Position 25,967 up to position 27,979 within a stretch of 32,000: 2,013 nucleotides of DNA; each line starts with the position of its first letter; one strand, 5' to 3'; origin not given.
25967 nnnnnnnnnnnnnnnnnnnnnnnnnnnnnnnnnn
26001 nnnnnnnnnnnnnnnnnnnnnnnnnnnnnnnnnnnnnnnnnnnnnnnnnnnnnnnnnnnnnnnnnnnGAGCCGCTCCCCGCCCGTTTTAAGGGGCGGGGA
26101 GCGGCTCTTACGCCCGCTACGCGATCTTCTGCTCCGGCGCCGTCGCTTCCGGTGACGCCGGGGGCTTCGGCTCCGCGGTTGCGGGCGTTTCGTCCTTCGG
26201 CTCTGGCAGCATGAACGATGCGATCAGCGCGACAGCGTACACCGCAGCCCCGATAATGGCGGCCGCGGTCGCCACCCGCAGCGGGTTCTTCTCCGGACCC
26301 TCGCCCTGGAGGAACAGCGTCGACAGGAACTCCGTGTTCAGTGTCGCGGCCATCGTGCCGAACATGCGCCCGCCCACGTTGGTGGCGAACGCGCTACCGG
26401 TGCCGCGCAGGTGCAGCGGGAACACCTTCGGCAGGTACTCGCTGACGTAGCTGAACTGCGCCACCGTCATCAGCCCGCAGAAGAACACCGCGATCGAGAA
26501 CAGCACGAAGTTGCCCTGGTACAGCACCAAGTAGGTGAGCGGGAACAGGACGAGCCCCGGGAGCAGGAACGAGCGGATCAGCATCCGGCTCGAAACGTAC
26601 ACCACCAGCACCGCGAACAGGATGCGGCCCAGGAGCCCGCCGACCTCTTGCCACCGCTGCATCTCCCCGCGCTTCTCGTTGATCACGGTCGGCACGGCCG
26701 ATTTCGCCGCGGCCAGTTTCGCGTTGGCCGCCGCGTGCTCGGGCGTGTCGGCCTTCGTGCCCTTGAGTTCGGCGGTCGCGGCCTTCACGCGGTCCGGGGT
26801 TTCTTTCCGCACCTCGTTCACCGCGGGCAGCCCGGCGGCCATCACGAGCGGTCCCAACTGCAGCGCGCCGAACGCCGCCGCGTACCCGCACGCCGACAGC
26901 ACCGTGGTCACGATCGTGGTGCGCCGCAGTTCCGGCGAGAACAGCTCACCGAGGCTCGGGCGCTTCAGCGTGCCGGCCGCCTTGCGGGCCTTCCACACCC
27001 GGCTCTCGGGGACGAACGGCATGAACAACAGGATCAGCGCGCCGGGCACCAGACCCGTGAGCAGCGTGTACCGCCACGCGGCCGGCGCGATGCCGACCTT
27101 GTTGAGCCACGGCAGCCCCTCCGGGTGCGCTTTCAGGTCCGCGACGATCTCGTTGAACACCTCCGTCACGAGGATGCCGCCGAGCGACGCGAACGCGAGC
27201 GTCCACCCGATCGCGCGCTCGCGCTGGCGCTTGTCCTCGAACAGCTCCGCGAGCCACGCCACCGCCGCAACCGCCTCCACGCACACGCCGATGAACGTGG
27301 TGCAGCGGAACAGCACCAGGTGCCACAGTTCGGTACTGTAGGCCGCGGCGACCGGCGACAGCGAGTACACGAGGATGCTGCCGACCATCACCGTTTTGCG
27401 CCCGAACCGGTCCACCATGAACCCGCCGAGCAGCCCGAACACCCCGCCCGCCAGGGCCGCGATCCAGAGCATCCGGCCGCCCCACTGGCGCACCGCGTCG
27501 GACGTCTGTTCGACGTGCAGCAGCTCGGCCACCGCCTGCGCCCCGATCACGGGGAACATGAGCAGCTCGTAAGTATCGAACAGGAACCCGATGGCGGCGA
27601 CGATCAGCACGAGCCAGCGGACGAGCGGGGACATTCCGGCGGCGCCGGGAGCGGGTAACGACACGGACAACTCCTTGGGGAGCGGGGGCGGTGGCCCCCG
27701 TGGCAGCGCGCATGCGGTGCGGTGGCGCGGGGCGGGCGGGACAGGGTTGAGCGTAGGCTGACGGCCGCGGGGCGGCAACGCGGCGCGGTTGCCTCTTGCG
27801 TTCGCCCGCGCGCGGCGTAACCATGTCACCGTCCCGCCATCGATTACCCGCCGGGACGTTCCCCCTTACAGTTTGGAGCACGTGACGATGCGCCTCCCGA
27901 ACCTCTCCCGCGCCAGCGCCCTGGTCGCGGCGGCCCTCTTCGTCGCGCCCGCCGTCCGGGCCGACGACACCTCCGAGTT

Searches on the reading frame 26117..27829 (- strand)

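Call 39: search_protein_families(library=pfam, proteins=[window:26117-27829:-], max_evalue=0.01)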
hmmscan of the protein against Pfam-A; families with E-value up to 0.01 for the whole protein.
window:26117-27829:- (570 aa): 2 families
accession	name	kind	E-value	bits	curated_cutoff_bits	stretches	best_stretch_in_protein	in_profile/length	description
PF07690.21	MFS_1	-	4.3e-23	82.2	33.4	2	86-335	10-235/347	Major Facilitator Superfamily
PF00083.30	Sugar_tr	-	1.2e-13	51.2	22.3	1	120-284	50-202/452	Sugar (and other) transporter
